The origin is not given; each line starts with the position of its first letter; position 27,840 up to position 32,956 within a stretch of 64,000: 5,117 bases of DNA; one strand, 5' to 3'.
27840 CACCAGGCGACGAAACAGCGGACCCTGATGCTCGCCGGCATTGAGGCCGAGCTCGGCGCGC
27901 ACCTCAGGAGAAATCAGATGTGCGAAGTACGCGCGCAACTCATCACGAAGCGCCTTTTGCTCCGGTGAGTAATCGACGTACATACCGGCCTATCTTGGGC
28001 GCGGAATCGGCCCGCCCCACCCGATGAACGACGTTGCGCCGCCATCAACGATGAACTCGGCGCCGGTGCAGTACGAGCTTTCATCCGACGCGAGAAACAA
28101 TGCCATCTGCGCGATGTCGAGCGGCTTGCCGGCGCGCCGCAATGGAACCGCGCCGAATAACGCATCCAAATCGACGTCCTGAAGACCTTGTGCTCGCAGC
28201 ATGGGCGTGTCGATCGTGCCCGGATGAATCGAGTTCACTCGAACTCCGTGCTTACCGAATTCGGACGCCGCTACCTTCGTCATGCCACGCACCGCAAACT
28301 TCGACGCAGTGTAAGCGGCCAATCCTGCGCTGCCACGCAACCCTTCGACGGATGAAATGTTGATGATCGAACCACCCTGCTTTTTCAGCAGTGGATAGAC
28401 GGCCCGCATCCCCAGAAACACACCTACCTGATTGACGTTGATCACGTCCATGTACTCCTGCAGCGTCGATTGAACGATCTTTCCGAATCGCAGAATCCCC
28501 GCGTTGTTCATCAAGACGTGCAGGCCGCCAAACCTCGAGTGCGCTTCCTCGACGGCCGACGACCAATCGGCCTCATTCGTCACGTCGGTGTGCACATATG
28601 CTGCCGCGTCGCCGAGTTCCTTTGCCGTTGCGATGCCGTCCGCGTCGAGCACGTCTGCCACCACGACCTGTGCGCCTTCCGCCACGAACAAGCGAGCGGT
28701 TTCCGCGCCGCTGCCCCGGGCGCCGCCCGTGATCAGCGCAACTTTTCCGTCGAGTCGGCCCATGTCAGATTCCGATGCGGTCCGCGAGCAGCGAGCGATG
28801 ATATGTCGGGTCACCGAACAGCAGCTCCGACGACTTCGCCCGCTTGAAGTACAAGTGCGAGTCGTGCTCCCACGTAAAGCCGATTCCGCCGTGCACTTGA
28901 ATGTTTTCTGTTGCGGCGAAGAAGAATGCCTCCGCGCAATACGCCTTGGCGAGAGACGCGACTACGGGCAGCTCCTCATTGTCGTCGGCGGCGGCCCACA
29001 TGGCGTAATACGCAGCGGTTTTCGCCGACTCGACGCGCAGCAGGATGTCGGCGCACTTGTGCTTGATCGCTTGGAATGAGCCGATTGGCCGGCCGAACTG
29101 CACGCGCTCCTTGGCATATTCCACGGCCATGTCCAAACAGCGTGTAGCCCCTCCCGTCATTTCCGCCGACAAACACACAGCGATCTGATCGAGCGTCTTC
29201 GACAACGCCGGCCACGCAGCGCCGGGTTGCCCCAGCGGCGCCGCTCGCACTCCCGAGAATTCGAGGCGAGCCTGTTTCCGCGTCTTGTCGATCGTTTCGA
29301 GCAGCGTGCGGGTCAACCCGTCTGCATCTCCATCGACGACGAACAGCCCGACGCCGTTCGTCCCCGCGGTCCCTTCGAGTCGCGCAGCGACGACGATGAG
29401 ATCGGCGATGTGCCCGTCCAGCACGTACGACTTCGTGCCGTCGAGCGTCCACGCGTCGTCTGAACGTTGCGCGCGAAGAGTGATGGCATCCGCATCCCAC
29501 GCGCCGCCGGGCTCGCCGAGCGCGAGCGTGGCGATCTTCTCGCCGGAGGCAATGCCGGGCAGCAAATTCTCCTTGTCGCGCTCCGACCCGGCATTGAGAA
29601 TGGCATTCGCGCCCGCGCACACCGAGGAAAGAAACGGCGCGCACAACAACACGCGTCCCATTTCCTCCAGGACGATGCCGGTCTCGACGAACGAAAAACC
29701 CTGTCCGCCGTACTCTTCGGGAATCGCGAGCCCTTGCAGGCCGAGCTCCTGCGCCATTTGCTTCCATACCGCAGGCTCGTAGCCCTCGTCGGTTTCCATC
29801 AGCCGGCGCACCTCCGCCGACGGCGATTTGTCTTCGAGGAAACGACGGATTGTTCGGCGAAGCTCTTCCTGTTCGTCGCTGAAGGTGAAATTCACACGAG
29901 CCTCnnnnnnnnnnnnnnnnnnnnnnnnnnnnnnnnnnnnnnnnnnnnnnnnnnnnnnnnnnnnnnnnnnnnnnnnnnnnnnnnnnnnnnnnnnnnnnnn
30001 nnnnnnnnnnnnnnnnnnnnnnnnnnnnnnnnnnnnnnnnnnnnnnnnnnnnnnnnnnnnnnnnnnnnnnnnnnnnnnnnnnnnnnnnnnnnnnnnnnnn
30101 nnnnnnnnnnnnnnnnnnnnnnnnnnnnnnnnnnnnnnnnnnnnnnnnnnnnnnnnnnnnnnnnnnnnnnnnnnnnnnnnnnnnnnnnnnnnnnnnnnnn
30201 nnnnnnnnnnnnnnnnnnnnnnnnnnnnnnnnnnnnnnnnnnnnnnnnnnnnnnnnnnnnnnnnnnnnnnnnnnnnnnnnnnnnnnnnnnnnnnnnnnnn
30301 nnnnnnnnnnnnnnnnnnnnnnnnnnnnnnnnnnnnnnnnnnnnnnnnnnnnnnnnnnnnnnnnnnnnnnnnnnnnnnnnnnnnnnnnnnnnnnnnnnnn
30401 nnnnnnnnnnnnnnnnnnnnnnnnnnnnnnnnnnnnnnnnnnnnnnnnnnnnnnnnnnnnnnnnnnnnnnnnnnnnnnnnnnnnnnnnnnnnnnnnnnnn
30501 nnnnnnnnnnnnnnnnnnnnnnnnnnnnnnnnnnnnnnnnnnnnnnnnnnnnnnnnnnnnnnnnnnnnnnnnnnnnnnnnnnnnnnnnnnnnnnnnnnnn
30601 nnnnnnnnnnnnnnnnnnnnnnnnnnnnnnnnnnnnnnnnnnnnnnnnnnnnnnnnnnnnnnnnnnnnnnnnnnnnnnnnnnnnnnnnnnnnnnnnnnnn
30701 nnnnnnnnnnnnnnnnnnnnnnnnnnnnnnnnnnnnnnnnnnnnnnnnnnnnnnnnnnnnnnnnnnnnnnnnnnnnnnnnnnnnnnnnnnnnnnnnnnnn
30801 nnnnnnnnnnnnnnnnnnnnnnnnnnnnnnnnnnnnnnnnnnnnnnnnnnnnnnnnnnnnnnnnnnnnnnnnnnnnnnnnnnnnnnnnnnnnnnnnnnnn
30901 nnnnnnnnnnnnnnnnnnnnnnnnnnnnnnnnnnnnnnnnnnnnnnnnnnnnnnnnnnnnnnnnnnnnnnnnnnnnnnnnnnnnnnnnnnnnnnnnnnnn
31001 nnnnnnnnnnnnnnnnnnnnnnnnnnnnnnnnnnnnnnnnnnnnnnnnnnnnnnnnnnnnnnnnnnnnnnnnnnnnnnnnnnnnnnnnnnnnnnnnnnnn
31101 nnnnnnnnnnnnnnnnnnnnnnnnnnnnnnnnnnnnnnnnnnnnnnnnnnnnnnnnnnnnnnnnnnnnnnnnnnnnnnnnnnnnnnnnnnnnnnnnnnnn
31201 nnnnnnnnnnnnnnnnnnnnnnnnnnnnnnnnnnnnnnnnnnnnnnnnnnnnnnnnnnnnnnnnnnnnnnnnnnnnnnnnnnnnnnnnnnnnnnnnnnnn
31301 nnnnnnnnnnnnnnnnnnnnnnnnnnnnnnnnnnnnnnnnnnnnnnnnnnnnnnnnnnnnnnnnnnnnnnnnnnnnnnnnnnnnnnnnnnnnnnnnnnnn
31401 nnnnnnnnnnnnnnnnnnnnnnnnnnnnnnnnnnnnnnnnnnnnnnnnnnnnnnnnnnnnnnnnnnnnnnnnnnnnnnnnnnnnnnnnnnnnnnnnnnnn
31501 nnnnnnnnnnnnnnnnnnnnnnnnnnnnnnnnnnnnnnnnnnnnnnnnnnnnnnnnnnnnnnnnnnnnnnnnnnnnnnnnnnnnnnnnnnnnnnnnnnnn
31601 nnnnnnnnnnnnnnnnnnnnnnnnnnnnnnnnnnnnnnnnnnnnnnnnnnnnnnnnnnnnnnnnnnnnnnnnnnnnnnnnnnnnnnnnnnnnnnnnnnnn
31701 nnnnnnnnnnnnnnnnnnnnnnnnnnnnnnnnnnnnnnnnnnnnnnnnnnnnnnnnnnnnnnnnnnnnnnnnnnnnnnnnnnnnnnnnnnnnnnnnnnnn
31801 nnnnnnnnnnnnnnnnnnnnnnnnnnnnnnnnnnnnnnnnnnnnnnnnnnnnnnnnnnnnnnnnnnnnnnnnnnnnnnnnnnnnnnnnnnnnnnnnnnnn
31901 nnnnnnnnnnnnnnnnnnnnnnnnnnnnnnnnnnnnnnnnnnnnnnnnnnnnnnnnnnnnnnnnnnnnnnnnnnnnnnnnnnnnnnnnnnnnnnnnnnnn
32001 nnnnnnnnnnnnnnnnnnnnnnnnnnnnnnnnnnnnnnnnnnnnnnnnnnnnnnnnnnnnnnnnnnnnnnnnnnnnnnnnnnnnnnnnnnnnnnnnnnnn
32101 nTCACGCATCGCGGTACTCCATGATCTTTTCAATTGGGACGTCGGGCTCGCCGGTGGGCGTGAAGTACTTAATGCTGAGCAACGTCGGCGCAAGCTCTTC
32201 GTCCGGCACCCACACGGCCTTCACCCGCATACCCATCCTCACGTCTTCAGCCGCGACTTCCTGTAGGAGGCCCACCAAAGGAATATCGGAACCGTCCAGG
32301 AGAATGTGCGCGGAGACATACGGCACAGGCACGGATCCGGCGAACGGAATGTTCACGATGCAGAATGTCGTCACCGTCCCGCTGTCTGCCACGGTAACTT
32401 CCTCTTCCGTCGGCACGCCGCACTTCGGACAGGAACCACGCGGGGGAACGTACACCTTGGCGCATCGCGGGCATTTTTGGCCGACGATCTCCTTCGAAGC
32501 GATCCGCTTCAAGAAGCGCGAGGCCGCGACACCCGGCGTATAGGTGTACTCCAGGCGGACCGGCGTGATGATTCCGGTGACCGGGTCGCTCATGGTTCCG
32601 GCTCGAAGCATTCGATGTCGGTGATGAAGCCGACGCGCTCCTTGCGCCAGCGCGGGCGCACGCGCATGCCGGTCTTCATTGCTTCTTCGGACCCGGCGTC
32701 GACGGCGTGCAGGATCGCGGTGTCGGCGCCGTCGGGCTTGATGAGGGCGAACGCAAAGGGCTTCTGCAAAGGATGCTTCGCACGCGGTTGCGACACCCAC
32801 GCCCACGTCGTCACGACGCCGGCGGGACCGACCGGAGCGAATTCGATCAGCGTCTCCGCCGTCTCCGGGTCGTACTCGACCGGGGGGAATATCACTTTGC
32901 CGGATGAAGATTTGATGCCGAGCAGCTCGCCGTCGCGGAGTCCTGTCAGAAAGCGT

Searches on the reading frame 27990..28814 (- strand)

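Call 67: search_protein_families(library=pfam, proteins=[window:27990-28814:-], max_evalue=0.000001)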
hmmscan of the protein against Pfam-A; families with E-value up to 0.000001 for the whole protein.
window:27990-28814:- (274 aa): 3 families
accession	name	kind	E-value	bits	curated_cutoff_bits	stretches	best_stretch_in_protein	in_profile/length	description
PF13561.12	adh_short_C2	-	3.4e-64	217.1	27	1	32-261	3-236/236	Enoyl-(Acyl carrier protein) reductase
PF00106.31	adh_short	-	4.4e-56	189.9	26.6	1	24-209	1-190/195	short chain dehydrogenase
PF08659.16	KR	-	1.3e-09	38.7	22.6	1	26-178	3-159/180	KR domain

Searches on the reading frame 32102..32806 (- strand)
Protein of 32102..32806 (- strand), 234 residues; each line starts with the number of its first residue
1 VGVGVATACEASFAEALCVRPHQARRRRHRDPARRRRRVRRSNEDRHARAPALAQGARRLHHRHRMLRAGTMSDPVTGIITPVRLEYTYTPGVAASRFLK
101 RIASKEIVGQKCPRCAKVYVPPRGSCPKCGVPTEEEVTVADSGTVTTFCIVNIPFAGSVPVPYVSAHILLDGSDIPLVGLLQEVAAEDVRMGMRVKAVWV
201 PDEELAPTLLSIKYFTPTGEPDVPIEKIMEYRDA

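Call 68: search_protein_families(library=pfam, proteins=[window:32102-32806:-], max_evalue=0.000001)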
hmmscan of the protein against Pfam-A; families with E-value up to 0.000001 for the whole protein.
window:32102-32806:- (234 aa): 2 families
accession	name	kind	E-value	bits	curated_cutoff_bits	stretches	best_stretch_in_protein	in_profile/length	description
PF01796.24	OB_ChsH2_C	-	1.3e-12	47.8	27.1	1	136-200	1-65/65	ChsH2, C-terminal OB-fold domain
PF12172.15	zf-ChsH2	-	5.9e-10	39.2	23.2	1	106-132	8-34/37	ChsH2, rubredoxin-like zinc ribbon domain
